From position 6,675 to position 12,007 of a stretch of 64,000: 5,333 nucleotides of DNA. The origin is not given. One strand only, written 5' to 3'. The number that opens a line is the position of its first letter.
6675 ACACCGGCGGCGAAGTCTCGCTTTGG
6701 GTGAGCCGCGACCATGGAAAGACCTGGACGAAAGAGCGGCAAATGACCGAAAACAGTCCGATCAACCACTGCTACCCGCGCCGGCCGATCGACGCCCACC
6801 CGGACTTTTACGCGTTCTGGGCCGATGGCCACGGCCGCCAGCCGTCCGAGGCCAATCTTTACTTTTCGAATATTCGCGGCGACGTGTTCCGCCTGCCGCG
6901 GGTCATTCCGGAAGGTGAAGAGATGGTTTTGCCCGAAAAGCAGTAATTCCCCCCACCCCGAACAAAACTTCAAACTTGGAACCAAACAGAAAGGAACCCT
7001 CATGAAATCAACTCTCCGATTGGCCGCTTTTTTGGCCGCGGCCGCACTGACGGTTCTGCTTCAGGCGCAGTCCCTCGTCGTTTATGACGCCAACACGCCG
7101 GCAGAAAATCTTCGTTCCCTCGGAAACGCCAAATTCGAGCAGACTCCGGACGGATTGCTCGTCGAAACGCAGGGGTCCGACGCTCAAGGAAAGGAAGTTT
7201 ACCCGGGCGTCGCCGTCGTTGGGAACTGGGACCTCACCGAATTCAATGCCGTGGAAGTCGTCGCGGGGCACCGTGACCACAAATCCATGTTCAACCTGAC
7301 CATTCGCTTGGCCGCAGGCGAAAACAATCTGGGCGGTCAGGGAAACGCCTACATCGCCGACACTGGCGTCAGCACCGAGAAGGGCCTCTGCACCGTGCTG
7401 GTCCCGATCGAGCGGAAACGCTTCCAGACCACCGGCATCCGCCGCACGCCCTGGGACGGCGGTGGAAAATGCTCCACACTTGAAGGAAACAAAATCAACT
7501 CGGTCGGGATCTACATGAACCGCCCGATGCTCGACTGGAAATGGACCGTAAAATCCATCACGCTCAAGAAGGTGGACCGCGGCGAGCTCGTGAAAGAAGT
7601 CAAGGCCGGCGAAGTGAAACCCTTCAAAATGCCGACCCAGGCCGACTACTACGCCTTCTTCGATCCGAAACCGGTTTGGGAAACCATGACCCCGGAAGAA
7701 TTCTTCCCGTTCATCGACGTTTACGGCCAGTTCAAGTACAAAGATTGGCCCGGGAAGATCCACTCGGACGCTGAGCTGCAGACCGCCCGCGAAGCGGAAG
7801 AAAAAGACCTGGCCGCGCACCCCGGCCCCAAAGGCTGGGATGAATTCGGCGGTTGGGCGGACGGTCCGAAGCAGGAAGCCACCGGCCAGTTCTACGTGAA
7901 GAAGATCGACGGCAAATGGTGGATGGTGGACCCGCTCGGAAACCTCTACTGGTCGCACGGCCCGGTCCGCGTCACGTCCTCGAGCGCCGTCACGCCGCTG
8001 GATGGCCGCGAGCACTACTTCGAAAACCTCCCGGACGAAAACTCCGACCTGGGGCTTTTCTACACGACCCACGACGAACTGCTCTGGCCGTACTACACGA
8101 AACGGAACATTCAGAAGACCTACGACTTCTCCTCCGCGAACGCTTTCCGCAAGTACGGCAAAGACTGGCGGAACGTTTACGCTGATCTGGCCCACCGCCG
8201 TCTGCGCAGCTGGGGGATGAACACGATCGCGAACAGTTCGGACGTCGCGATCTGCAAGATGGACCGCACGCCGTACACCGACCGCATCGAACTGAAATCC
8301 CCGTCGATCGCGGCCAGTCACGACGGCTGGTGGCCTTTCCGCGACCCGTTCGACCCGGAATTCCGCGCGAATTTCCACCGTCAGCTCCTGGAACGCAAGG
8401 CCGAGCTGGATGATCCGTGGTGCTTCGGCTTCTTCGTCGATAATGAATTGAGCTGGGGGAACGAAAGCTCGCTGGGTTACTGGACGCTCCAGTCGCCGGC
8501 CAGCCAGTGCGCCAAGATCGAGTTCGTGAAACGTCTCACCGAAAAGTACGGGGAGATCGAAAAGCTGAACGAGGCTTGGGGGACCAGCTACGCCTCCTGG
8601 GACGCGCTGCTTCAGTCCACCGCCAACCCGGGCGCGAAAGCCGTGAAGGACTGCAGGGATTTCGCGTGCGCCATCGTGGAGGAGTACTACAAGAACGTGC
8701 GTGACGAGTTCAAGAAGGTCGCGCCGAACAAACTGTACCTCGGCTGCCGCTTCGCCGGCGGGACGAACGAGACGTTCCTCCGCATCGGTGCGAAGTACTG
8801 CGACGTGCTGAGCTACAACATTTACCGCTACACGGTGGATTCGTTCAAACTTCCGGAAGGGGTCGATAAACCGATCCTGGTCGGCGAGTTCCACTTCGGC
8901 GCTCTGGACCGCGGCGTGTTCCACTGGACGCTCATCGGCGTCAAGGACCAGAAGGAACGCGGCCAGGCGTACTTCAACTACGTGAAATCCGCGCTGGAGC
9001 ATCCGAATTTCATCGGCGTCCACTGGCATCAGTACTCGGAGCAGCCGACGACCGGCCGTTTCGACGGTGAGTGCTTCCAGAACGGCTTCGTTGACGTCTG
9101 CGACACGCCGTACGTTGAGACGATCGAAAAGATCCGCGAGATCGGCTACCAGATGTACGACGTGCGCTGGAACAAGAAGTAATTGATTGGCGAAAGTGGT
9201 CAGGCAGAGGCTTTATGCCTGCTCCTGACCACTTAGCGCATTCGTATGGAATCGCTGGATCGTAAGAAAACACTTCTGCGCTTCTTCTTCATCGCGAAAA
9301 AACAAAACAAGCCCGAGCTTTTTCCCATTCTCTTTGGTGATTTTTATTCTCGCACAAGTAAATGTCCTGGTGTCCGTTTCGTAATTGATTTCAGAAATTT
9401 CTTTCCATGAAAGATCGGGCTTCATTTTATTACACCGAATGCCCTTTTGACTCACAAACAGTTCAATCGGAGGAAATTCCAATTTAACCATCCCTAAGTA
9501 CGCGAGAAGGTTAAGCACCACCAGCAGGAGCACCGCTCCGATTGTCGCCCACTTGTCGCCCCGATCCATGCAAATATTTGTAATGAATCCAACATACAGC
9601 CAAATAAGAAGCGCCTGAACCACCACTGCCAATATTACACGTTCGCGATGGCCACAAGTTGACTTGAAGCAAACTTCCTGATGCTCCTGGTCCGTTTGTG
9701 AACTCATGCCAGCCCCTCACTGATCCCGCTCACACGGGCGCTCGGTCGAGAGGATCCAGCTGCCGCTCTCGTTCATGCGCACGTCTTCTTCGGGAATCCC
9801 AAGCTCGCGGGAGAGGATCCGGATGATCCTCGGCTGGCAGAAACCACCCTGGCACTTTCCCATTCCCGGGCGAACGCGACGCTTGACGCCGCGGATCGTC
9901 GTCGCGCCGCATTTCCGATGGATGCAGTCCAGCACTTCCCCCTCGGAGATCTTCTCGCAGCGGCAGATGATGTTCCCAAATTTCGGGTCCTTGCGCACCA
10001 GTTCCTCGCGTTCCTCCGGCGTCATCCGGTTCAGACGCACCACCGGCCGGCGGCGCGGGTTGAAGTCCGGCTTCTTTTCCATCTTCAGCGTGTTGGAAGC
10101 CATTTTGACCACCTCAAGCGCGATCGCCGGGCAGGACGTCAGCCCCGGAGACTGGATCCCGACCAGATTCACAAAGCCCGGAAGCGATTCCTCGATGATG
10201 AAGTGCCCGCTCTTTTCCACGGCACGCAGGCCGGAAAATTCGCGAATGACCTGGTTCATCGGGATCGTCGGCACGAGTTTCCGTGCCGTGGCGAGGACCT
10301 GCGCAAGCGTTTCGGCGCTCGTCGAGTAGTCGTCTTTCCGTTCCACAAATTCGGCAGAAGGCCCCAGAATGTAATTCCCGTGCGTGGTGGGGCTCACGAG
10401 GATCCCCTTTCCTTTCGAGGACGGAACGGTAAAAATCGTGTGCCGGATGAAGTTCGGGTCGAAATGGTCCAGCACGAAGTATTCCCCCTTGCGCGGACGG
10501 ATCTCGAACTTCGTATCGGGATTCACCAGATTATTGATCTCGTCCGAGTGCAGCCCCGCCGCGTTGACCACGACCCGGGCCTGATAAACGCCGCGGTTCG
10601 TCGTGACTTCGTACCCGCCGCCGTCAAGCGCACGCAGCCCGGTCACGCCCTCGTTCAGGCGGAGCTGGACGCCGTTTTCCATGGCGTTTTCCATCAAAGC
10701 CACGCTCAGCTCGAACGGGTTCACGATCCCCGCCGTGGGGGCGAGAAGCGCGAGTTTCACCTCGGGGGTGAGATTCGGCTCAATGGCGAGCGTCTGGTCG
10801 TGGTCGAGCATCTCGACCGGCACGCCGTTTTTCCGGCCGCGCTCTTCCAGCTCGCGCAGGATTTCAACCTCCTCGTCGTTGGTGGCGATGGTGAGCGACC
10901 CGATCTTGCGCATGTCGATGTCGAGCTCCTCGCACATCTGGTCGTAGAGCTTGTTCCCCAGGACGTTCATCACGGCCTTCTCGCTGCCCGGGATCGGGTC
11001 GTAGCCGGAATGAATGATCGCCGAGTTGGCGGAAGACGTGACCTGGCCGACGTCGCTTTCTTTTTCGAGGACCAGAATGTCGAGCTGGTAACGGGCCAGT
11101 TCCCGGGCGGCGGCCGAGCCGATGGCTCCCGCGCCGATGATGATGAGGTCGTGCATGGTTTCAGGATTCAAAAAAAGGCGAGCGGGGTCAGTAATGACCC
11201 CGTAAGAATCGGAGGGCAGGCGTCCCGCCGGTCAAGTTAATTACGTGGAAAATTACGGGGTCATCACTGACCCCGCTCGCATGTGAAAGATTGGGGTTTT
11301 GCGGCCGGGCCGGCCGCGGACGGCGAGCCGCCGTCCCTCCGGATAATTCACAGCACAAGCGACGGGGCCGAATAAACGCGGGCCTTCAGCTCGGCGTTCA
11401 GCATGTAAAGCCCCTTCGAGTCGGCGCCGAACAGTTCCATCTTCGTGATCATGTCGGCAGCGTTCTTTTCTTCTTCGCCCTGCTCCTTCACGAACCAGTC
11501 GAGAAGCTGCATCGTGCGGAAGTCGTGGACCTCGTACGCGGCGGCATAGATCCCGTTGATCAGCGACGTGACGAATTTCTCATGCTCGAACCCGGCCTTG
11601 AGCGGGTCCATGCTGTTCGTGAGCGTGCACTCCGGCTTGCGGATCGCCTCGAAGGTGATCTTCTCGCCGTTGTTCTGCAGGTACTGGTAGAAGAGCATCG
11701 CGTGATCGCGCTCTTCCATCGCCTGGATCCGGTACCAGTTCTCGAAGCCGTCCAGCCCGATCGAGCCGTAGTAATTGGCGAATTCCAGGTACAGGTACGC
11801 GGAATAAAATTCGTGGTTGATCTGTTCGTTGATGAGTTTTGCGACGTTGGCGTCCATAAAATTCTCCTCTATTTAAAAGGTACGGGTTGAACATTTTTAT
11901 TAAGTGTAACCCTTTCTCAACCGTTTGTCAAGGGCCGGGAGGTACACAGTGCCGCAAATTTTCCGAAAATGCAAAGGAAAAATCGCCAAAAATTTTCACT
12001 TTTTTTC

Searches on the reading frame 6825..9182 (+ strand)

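Call 14: search_protein_families(library=pfam, proteins=[window:6825-9182:+], max_evalue=0.001)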
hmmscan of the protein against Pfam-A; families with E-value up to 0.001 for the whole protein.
window:6825-9182:+ (785 aa): 1 family
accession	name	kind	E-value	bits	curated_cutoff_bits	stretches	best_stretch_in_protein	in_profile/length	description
PF02449.21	Glyco_hydro_42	-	3e-05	24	21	1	561-669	148-264/376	Beta-galactosidase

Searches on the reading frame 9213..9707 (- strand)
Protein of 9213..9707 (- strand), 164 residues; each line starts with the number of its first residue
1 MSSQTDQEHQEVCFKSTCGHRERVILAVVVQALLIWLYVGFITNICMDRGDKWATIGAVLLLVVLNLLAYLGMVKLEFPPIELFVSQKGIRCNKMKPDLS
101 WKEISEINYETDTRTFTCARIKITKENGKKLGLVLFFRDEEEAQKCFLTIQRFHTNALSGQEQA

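Call 59: search_protein_families(library=pfam, proteins=[window:9213-9707:-], max_evalue=0.1)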
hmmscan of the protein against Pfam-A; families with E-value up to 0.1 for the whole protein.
window:9213-9707:- (164 aa): 4 families
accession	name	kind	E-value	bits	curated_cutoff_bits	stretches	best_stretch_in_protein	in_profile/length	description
PF11364.13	DUF3165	-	0.014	16.1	25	1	30-86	5-59/81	Protein of unknown function (DUF3165)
PF20794.3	bPH_7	-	0.042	13.8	25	0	93-141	70-115/135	Bacterial PH domain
PF24686.1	FLQE3_permease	-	0.06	13.5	60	1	21-74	117-171/232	Fluoroquinolones export permease protein family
PF24093.1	DUF7377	-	0.087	13.3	27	0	98-143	52-94/110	Domain of unknown function (DUF7377)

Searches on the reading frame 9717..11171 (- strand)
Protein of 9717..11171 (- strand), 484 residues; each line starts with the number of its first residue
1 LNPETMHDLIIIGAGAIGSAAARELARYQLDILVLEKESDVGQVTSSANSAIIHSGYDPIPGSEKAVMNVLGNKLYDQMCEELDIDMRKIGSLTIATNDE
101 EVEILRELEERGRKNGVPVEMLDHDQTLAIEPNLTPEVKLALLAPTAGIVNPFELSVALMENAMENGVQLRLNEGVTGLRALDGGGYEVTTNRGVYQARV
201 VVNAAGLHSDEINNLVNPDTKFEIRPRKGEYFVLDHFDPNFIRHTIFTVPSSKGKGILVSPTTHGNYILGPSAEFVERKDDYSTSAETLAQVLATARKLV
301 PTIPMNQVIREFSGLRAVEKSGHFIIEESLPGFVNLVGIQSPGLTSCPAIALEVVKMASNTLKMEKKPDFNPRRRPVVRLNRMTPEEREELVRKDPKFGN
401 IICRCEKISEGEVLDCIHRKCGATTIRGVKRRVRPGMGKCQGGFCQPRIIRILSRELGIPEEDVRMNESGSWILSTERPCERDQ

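Call 14: search_protein_families(library=pfam, proteins=[window:9717-11171:-], max_evalue=0.001)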
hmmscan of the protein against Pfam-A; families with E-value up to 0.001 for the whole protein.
window:9717-11171:- (484 aa): 9 families
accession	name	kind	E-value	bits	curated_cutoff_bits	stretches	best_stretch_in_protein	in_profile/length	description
PF01266.30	DAO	-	3.1e-75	254.3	27.9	1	8-356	1-352/353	FAD dependent oxidoreductase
PF04324.20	Fer2_BFD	-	1.5e-10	41.7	26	1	401-454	1-49/50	BFD-like [2Fe-2S] binding domain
PF13738.12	Pyr_redox_3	-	3.2e-09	36.9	30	1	10-43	1-34/305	Pyridine nucleotide-disulphide oxidoreductase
PF07992.20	Pyr_redox_2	-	4.4e-08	33.3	26.1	1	8-59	2-53/291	Pyridine nucleotide-disulphide oxidoreductase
PF13450.12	NAD_binding_8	-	3.4e-07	30.9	21.9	1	11-47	1-37/68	NAD(P)-binding Rossmann-like domain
PF03486.20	HI0933_like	-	1.2e-05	25.4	50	0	8-43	2-37/244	HI0933-like protein Rossmann domain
PF00070.33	Pyr_redox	-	0.0001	23.2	22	0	9-42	2-35/82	Pyridine nucleotide-disulphide oxidoreductase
PF01946.23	Thi4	-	0.00055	19.7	26.2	0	7-42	18-54/235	Thi4 family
PF12831.13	FAD_oxidored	-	0.00077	19.3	27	0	8-204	1-143/416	FAD dependent oxidoreductase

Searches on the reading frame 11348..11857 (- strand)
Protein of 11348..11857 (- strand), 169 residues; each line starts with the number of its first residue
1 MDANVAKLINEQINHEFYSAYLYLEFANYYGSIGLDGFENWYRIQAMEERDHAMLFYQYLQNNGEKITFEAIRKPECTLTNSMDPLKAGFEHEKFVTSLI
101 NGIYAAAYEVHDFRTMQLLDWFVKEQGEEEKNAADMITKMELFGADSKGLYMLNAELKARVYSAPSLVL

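Call 59: search_protein_families(library=pfam, proteins=[window:11348-11857:-], max_evalue=0.1)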
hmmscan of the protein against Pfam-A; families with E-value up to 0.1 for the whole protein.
window:11348-11857:- (169 aa): 2 families
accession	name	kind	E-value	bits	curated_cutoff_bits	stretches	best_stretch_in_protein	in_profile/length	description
PF00210.30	Ferritin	-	1e-33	116.7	24.5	1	7-142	2-141/142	Ferritin-like domain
PF02915.23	Rubrerythrin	-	0.086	13.7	22.8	0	10-108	4-107/137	Rubrerythrin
